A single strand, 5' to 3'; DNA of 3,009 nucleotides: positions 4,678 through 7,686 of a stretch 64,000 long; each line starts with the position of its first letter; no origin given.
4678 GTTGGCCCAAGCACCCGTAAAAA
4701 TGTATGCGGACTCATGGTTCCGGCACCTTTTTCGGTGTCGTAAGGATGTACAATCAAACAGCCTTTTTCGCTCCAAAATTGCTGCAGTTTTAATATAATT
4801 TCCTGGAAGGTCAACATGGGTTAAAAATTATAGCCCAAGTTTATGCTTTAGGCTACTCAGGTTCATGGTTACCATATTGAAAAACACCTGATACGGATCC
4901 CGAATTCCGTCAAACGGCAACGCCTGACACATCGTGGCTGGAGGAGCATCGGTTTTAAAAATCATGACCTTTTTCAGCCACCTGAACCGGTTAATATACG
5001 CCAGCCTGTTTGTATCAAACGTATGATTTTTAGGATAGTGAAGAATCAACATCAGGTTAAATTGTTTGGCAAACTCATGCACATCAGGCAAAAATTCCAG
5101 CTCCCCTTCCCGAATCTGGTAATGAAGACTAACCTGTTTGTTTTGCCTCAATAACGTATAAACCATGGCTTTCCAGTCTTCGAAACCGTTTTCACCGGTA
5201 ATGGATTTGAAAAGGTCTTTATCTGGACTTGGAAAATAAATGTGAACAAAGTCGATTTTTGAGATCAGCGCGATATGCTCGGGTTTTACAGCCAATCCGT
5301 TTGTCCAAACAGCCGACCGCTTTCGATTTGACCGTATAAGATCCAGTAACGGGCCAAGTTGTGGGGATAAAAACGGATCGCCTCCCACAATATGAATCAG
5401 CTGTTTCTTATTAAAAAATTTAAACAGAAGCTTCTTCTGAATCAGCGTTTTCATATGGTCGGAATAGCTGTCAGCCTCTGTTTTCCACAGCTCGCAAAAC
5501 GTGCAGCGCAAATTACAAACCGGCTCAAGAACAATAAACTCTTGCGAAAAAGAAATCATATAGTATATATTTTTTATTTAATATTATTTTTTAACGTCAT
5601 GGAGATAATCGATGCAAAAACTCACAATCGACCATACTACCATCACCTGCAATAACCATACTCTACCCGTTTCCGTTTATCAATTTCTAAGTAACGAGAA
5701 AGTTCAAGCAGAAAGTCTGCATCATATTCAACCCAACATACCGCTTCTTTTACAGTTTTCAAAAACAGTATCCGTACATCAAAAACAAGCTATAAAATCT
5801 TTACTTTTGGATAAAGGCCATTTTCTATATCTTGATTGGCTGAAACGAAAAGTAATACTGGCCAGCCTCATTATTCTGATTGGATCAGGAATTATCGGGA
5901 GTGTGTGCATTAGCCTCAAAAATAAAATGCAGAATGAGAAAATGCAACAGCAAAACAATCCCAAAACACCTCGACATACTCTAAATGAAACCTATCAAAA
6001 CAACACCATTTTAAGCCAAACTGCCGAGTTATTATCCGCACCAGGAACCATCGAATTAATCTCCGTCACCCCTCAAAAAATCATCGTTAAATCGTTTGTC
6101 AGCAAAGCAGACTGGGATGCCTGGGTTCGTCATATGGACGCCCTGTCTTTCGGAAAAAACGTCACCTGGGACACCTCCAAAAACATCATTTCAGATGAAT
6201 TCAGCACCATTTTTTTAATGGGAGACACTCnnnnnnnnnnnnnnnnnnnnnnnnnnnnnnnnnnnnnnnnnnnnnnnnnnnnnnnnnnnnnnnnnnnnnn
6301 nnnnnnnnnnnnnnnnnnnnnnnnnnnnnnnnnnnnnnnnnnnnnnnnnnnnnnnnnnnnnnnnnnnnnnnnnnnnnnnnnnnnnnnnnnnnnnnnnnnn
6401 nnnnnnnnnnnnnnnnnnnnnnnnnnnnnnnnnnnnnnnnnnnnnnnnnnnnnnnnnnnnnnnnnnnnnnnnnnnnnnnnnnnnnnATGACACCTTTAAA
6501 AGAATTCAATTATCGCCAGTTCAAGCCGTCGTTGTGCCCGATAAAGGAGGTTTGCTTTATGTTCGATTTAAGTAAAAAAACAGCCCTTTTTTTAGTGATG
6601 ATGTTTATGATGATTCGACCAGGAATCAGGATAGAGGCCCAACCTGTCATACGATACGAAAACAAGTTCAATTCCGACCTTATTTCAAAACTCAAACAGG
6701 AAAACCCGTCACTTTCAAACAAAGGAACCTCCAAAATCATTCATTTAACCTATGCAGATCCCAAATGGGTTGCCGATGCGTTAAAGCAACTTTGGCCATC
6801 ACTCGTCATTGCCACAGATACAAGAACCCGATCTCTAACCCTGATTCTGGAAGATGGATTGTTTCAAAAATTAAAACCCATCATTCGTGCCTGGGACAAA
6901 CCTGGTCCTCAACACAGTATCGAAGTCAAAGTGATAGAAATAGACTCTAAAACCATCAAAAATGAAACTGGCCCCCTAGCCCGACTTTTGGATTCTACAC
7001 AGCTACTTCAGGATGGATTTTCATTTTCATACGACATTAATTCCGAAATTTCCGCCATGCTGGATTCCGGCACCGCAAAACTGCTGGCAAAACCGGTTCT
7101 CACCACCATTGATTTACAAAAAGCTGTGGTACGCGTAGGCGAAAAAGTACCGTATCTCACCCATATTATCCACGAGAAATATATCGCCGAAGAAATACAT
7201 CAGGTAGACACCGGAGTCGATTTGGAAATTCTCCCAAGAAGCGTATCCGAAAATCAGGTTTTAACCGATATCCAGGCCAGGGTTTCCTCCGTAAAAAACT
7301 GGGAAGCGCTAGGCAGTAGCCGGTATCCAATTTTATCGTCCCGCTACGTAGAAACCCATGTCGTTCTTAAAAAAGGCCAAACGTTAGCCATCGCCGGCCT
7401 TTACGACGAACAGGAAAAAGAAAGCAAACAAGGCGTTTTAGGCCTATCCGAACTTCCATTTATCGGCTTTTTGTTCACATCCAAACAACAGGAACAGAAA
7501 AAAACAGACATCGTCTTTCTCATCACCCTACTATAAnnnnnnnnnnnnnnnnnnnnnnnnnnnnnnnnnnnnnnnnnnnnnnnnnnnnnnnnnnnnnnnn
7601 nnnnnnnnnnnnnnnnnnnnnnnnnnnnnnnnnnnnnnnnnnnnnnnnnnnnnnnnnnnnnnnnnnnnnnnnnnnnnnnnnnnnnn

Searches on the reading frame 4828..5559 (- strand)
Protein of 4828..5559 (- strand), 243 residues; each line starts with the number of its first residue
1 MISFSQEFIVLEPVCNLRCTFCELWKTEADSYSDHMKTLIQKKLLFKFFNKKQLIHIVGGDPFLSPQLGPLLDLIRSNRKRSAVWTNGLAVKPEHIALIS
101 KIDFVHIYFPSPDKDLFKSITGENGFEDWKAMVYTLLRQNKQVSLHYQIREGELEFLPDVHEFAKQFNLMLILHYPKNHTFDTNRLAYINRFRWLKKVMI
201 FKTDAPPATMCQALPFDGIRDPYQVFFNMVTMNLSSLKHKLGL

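Call 4: search_protein_families(library=pfam, proteins=[window:4828-5559:-], max_evalue=0.01)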
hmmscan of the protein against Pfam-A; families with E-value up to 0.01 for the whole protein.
window:4828-5559:- (243 aa): 2 families
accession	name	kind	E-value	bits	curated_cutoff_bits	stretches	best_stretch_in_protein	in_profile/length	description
PF04055.27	Radical_SAM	-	1.6e-13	51.6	29.5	1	13-139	5-139/166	Radical SAM superfamily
PF13353.11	Fer4_12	-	0.0004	21.1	22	1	15-83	15-82/137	4Fe-4S single cluster domain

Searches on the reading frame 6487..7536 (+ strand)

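Call 4: search_protein_families(library=pfam, proteins=[window:6487-7536:+], max_evalue=0.01)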
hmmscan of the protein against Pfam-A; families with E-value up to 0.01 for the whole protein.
window:6487-7536:+ (349 aa): 2 families
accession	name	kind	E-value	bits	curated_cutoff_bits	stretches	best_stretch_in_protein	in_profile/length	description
PF00263.26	Secretin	-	1.3e-32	113.1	27.5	1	193-347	4-164/169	Bacterial type II and III secretion system protein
PF03958.22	Secretin_N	-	2.1e-05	25.1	28.2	1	83-142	2-69/69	Bacterial type II/III secretion system short domain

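Call 11: search_protein_families(library=ncbifam, proteins=[window:6487-7536:+], max_evalue=0.01)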
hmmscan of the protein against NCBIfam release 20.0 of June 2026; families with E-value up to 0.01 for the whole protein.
window:6487-7536:+ (349 aa): 9 families
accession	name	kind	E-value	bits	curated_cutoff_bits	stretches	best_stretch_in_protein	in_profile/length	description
TIGR02517.1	type_II_gspD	equivalog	1.1e-33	116.7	351.35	1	182-347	415-586/600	type II secretion system secretin GspD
TIGR02515.1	IV_pilus_PilQ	subfamily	3.3e-28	98.9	284.35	1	181-347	258-423/428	type IV pilus secretin PilQ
TIGR02516.1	type_III_yscC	equivalog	8.6e-22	77.3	238.45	1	187-347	296-457/463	type III secretion system outer membrane ring subunit SctC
TIGR02519.1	pilus_MshL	equivalog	9.5e-22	77.3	250.2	1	173-347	102-286/290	pilus (MSHA type) biogenesis protein MshL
NF010083.0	PRK13568.1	equivalog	9.7e-18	64.1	554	1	186-347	254-413/419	DNA uptake porin HofQ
NF007851.2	PRK10560.1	exception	9.4e-13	47.7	598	1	185-347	245-405/412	DNA uptake porin HofQ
NF011873.0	PRK15346.1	equivalog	3.5e-11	42.5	524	1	188-346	333-489/499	EscC/YscC/HrcC family type III secretion system outer membrane ring protein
NF042912.1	Amuc_1098_fam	equivalog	2.5e-10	39.1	750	1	280-347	725-792/805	Amuc_1098 family type IV pilus outer membrane protein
TIGR02520.1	pilus_B_mal_scr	equivalog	2.1e-09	36.5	287.65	1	188-347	343-510/513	PilN family type IVB pilus formation outer membrane protein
